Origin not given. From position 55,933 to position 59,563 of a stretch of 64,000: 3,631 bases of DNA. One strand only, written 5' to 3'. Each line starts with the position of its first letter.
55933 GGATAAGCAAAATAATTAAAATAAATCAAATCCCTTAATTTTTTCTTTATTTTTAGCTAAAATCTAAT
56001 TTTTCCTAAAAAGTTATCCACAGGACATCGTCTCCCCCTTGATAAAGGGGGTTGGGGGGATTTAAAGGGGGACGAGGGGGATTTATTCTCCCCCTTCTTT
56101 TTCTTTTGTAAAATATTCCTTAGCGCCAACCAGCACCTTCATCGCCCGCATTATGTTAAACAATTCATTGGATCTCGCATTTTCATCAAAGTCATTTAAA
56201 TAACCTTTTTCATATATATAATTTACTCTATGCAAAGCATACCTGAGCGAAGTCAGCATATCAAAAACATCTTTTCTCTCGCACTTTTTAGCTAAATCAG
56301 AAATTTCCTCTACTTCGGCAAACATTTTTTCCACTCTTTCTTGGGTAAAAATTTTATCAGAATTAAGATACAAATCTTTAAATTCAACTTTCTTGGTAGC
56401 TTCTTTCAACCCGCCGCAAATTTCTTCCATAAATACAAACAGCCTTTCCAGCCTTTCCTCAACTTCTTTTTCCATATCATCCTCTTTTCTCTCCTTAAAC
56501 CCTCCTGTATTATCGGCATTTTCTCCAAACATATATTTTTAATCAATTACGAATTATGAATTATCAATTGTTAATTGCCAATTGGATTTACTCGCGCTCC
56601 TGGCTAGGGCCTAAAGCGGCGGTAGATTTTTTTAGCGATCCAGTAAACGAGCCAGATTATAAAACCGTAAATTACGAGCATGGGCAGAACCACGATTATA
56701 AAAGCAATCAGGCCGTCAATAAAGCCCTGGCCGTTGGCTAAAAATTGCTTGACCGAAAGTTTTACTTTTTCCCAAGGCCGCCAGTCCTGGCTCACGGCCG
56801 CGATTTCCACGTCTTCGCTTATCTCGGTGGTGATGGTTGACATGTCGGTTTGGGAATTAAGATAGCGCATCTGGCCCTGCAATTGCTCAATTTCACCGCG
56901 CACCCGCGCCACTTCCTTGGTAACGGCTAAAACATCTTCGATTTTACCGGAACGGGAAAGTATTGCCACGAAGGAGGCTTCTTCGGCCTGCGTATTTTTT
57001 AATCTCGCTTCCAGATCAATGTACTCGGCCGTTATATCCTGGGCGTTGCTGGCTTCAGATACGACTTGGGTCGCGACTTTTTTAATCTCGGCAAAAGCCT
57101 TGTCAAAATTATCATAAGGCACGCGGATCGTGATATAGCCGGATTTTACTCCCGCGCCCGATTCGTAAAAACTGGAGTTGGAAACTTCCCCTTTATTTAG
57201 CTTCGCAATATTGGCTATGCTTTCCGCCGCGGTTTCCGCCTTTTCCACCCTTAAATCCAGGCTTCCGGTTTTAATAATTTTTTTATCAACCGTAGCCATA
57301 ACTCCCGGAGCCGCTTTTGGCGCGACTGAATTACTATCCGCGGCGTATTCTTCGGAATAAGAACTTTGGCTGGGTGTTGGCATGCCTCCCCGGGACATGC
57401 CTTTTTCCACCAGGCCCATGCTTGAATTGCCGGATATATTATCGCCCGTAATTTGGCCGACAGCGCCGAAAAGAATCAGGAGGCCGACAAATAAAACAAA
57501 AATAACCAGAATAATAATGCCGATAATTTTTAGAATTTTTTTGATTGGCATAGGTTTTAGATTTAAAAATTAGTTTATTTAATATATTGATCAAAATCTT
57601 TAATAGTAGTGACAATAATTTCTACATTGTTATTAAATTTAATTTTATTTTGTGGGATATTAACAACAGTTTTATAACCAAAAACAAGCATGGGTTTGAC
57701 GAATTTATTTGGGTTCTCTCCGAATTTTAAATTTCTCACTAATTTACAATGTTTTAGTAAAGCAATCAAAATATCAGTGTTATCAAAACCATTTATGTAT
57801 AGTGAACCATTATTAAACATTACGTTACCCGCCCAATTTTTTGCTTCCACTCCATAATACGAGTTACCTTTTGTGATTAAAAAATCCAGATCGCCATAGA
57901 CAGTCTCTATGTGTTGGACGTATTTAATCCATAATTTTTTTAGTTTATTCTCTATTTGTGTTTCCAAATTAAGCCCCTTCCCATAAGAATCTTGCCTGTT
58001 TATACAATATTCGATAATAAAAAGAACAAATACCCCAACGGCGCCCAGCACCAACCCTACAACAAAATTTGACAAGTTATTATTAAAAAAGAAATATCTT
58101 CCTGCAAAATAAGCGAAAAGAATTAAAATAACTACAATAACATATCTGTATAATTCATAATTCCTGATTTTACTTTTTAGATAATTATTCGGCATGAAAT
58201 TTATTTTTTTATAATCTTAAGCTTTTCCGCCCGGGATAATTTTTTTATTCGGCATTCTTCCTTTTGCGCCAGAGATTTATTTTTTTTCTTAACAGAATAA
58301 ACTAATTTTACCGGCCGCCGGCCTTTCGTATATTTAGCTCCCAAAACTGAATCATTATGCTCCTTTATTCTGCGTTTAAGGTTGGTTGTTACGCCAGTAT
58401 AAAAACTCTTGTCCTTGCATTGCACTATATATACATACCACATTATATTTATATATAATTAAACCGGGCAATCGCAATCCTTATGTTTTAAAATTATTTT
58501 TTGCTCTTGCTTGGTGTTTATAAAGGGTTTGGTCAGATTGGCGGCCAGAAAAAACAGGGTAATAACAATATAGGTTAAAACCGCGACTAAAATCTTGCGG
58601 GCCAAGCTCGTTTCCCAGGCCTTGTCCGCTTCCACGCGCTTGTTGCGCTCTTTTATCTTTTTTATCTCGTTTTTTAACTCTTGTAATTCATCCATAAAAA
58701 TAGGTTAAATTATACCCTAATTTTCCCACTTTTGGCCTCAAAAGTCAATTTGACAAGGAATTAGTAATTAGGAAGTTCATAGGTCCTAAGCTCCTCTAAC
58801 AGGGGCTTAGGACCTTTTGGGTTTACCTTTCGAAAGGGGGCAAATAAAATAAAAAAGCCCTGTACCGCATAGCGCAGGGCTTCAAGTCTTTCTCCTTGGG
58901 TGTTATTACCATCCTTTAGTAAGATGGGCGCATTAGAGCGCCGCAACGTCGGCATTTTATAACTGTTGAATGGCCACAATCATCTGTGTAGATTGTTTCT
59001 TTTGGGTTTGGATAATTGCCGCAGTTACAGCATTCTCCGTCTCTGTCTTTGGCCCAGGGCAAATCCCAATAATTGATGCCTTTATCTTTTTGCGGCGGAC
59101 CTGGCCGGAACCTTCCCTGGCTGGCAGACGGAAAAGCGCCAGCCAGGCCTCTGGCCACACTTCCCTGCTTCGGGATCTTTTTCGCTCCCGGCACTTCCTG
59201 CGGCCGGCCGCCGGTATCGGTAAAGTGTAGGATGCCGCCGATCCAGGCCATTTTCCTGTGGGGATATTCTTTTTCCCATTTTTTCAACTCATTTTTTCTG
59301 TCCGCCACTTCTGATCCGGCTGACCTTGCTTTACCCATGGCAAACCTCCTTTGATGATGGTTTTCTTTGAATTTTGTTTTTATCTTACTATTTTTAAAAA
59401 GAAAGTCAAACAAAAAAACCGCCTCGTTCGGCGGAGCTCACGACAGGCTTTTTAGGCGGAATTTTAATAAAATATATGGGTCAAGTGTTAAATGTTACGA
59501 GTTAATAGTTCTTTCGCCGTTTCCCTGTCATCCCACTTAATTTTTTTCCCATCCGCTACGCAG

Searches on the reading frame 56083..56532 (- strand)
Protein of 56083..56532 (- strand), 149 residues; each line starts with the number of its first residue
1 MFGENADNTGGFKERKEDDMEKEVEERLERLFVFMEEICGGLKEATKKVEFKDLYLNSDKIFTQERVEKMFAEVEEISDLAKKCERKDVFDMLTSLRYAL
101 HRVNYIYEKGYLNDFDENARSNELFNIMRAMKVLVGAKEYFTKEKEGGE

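Call 6: search_protein_families(library=pfam, proteins=[window:56083-56532:-])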
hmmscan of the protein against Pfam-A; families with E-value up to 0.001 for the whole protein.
window:56083-56532:- (149 aa): 0 families

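Call 88: search_protein_families(library=pfam, proteins=[window:56083-56532:-], max_evalue=1)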
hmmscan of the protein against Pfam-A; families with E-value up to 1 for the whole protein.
window:56083-56532:- (149 aa): 2 families
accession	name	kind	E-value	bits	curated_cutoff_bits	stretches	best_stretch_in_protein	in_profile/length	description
PF16519.10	TRPM_tetra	-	0.028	15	26.6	1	63-78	7-22/56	Tetramerisation domain of TRPM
PF07313.18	AmiA-like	-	0.083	12.8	27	1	74-133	39-98/202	N-acetylmuramoyl-L-alanine amidase-like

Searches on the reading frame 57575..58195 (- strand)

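Call 30: search_protein_families(library=pfam, proteins=[window:57575-58195:-])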
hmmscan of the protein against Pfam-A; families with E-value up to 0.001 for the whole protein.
window:57575-58195:- (206 aa): 1 family
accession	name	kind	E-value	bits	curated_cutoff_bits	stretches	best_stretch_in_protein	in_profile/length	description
PF08378.17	NERD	-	5.9e-05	24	22.1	1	78-172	6-110/111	Nuclease-related domain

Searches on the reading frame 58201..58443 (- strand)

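Call 30: search_protein_families(library=pfam, proteins=[window:58201-58443:-])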
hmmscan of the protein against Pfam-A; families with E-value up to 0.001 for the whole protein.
window:58201-58443:- (80 aa): 1 family
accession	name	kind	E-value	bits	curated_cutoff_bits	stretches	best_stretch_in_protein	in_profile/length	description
PF01541.30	GIY-YIG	-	1.3e-17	64.3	22.6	1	1-75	1-77/78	GIY-YIG catalytic domain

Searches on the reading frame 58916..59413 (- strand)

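Call 30: search_protein_families(library=pfam, proteins=[window:58916-59413:-])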
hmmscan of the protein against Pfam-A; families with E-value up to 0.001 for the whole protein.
window:58916-59413:- (165 aa): 0 families

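Call 88: search_protein_families(library=pfam, proteins=[window:58916-59413:-], max_evalue=1)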
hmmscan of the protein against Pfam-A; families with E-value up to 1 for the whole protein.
window:58916-59413:- (165 aa): 1 family
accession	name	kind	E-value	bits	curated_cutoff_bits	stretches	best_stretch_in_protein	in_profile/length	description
PF10083.14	DUF2321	-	0.98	9.5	24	0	137-164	23-50/157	Uncharacterized protein conserved in bacteria (DUF2321)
